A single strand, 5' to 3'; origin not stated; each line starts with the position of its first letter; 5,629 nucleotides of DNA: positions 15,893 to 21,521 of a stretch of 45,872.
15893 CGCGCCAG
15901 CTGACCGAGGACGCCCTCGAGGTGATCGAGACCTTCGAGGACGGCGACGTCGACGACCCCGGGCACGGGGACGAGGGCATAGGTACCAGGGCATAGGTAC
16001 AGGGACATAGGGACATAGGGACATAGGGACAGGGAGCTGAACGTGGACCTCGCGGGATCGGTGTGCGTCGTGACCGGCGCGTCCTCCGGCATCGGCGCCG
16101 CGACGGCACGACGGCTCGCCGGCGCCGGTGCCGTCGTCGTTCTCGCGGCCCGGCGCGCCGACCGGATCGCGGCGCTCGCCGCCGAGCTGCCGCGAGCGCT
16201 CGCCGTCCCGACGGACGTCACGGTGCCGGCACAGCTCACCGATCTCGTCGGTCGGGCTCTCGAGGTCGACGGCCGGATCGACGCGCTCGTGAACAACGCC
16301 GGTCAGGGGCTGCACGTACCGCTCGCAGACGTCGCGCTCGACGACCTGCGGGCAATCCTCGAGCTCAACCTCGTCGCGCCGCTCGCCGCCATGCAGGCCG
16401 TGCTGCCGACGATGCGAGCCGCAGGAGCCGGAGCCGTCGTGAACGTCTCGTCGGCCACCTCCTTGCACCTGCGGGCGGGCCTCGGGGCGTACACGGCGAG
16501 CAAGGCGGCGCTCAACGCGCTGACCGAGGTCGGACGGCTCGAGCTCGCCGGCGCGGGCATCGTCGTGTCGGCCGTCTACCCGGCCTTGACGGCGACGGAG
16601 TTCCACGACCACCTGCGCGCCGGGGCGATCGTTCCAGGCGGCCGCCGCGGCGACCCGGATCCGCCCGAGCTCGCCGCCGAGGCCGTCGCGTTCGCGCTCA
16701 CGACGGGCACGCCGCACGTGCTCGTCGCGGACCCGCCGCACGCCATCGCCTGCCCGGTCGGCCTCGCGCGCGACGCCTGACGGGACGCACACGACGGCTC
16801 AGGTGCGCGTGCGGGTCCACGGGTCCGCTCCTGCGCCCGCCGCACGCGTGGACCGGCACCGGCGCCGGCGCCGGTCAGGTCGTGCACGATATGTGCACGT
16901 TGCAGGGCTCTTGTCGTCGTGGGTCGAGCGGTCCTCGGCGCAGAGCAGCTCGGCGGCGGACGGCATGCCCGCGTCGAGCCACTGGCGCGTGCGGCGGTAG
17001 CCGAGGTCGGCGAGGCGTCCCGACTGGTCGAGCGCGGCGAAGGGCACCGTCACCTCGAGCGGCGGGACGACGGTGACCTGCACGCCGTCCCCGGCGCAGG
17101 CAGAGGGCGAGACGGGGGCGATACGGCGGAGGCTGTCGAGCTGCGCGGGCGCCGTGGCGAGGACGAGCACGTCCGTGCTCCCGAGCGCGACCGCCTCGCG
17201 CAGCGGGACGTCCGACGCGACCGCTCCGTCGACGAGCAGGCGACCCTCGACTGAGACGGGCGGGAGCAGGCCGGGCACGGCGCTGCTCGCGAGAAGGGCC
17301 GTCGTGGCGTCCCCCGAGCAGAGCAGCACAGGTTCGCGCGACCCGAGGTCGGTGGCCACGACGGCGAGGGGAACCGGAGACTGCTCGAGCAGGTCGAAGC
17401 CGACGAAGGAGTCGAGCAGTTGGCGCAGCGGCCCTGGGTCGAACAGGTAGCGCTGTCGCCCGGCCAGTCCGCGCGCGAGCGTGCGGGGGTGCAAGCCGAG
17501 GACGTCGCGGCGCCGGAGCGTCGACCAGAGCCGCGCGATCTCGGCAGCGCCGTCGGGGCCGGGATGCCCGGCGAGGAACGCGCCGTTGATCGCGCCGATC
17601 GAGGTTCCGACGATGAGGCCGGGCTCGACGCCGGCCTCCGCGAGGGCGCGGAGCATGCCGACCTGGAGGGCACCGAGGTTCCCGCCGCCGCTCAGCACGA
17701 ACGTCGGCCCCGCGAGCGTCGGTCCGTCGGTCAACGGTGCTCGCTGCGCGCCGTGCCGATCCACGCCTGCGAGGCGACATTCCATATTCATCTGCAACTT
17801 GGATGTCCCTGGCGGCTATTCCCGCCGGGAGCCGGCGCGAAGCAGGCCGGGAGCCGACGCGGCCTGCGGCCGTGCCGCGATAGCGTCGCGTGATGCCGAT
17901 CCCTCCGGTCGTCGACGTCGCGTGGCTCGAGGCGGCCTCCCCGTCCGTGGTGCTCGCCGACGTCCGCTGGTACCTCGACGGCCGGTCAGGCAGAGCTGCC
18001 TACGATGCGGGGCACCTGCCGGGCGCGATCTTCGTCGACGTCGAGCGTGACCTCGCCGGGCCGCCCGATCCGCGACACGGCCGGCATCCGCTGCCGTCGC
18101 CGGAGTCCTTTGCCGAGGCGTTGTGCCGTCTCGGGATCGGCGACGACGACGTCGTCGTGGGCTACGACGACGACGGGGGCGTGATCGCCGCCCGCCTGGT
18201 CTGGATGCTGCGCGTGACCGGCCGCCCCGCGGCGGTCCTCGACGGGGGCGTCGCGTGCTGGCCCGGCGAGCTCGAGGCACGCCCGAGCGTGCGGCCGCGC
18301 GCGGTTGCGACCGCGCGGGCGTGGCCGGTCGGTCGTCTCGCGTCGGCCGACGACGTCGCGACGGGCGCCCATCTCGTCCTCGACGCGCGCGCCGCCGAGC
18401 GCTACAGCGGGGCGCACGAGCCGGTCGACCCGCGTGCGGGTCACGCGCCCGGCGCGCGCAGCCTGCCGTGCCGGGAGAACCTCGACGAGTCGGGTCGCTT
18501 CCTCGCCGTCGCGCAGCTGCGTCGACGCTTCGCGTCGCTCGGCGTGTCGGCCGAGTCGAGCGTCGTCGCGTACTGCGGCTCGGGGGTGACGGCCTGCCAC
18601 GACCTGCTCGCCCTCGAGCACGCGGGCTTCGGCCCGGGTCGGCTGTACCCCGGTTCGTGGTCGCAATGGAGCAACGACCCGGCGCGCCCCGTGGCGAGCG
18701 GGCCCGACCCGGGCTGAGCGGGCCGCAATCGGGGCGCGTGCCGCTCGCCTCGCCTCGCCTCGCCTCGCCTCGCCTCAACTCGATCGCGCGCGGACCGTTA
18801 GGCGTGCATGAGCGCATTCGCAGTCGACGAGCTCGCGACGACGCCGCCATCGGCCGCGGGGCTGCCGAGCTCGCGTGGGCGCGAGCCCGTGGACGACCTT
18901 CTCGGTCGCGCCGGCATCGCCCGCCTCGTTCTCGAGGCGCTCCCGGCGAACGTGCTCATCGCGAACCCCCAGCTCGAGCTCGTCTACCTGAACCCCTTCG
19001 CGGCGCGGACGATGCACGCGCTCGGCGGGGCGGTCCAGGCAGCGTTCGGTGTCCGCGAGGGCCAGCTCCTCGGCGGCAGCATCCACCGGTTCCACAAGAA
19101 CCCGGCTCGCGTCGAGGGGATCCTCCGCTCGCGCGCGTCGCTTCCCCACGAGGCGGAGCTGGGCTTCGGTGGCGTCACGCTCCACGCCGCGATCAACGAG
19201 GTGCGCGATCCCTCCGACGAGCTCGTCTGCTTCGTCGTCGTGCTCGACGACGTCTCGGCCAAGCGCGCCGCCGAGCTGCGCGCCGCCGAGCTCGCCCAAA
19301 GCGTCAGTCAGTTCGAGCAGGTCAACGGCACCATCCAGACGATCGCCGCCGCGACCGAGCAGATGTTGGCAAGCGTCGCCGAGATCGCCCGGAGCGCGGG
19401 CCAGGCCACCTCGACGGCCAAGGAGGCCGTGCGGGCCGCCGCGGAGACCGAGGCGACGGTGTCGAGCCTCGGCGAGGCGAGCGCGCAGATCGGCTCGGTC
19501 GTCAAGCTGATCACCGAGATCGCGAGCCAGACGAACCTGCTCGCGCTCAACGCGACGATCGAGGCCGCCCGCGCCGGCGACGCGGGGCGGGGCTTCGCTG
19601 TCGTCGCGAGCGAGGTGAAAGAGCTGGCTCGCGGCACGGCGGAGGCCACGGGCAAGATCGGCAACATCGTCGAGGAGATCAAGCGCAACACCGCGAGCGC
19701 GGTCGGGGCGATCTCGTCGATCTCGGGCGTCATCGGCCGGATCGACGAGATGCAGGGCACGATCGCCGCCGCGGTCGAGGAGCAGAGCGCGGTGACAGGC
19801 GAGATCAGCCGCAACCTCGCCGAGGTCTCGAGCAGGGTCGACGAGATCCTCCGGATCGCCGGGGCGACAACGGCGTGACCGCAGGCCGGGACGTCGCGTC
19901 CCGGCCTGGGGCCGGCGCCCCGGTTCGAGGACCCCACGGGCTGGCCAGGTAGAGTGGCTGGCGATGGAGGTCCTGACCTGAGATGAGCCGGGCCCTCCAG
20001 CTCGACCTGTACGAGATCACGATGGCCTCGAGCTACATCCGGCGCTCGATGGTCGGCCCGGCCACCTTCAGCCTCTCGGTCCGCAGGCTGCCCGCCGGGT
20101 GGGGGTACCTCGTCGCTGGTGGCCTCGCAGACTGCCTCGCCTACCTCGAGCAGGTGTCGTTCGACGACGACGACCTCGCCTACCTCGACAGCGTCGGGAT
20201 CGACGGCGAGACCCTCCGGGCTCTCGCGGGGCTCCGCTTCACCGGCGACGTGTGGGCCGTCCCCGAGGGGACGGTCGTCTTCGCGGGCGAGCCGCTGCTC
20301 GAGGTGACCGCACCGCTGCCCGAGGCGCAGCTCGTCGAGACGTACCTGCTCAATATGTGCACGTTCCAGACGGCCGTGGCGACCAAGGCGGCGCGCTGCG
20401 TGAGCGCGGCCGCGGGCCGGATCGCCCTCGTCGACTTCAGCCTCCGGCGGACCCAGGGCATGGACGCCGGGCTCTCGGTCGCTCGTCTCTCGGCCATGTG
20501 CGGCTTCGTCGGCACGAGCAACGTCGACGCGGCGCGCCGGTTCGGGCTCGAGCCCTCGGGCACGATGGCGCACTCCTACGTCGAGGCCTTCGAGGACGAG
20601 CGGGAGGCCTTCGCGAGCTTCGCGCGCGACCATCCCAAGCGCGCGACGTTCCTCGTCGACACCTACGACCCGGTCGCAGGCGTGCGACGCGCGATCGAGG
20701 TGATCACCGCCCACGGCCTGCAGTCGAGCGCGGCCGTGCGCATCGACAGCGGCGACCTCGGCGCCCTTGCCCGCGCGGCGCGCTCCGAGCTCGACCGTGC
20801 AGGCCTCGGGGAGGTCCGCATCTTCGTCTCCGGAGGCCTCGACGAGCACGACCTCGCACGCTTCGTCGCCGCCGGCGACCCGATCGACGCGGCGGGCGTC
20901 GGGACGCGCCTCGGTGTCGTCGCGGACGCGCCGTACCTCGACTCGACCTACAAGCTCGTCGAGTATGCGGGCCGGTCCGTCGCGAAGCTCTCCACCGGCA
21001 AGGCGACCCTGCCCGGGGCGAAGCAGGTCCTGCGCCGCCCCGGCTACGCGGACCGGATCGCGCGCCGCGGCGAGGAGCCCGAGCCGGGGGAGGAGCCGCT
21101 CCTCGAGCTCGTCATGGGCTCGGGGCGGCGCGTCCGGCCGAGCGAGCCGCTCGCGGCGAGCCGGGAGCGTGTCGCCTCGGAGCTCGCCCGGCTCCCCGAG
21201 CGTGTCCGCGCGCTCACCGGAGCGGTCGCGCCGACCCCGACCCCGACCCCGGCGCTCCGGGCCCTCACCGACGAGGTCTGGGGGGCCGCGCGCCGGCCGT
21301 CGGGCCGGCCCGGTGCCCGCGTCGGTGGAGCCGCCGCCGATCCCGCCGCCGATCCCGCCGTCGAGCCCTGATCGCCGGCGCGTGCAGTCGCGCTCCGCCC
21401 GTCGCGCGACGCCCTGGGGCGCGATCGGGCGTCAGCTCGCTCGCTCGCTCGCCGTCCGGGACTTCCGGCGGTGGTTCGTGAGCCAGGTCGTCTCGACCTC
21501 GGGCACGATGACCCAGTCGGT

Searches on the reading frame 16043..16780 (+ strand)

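Call 10: search_protein_families(library=pfam, proteins=[window:16043-16780:+], max_evalue=0.001)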
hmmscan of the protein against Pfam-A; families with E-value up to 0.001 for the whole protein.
window:16043-16780:+ (245 aa): 3 families
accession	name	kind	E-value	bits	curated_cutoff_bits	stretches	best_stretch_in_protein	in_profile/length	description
PF00106.31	adh_short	-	2.5e-47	161.3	26.6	1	7-192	2-191/195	short chain dehydrogenase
PF13561.12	adh_short_C2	-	2.6e-33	116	27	1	12-192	1-185/236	Enoyl-(Acyl carrier protein) reductase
PF08659.16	KR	-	2.8e-09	37.6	22.6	1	8-163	3-162/180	KR domain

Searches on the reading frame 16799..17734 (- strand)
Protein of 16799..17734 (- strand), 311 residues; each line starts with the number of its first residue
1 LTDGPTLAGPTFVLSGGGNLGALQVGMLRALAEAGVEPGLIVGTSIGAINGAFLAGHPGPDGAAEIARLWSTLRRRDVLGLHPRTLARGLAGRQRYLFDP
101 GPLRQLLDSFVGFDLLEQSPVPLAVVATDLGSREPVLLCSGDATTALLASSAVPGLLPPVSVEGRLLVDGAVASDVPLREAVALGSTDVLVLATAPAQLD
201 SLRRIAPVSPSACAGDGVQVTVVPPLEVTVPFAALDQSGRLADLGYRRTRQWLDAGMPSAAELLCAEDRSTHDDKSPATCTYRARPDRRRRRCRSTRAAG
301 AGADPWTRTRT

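Call 10: search_protein_families(library=pfam, proteins=[window:16799-17734:-], max_evalue=0.001)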
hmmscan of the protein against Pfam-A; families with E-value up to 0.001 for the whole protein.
window:16799-17734:- (311 aa): 1 family
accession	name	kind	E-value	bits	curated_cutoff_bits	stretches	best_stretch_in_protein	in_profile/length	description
PF01734.28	Patatin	-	2.2e-30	106.7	27.7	1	13-181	2-190/191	Patatin-like phospholipase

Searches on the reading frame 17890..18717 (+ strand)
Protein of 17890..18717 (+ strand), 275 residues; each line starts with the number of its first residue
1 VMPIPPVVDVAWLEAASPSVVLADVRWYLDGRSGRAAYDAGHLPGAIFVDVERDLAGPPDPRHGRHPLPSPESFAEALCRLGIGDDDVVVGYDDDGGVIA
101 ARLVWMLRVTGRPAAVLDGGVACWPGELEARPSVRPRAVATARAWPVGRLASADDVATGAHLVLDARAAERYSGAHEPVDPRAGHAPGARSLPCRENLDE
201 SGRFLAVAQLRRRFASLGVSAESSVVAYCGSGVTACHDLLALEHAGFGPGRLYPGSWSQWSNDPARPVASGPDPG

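Call 78: search_protein_families(library=pfam, proteins=[window:17890-18717:+], max_evalue=0.00001)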
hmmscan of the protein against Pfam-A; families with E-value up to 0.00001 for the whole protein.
window:17890-18717:+ (275 aa): 1 family
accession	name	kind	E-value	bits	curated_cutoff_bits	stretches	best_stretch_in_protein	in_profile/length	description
PF00581.25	Rhodanese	-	1.4e-20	74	22.2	2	18-124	12-99/102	Rhodanese-like domain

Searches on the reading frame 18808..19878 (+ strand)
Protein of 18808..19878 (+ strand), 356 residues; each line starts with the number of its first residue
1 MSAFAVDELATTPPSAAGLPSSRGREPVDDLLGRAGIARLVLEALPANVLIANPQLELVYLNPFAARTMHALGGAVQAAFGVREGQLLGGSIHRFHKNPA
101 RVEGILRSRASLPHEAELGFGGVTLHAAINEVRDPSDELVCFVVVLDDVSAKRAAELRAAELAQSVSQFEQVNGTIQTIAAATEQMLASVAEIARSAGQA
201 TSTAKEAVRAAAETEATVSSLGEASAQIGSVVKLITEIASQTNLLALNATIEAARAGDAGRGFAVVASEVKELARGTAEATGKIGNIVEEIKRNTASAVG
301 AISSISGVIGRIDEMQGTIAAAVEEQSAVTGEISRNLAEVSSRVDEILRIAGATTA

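Call 78: search_protein_families(library=pfam, proteins=[window:18808-19878:+], max_evalue=0.00001)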
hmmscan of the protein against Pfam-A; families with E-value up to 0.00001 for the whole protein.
window:18808-19878:+ (356 aa): 1 family
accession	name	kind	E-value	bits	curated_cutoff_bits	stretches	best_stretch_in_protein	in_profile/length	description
PF00015.26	MCPsignal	-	1e-32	113.8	34.6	1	196-346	3-153/172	Methyl-accepting chemotaxis protein (MCP) signalling domain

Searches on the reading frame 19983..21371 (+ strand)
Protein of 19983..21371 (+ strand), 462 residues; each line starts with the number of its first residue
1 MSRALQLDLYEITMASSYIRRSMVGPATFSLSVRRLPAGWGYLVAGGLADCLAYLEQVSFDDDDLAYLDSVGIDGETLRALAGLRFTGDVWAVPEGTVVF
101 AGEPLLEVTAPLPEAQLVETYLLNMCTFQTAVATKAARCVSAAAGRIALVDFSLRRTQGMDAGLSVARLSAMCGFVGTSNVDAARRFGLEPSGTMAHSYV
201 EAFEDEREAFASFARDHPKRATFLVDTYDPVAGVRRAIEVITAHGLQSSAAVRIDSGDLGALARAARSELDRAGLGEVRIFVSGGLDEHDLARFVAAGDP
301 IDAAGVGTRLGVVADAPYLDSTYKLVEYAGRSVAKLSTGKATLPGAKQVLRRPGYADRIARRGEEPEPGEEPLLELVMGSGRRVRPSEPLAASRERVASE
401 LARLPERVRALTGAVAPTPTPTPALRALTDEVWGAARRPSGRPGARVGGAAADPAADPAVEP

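Call 78: search_protein_families(library=pfam, proteins=[window:19983-21371:+], max_evalue=0.00001)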
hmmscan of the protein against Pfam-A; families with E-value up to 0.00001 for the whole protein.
window:19983-21371:+ (462 aa): 3 families
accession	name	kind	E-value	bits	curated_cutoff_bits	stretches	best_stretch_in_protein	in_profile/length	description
PF17767.7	NAPRTase_N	-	3.9e-28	98.7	32.6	1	5-125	1-123/125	Nicotinate phosphoribosyltransferase (NAPRTase) N-terminal domain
PF04095.22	NAPRTase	-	7.1e-09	36.2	20.8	1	148-264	2-126/239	Nicotinate phosphoribosyltransferase (NAPRTase) family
PF01729.25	QRPTase_C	-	3e-06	27.5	23.1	1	132-307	1-155/169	Quinolinate phosphoribosyl transferase, C-terminal domain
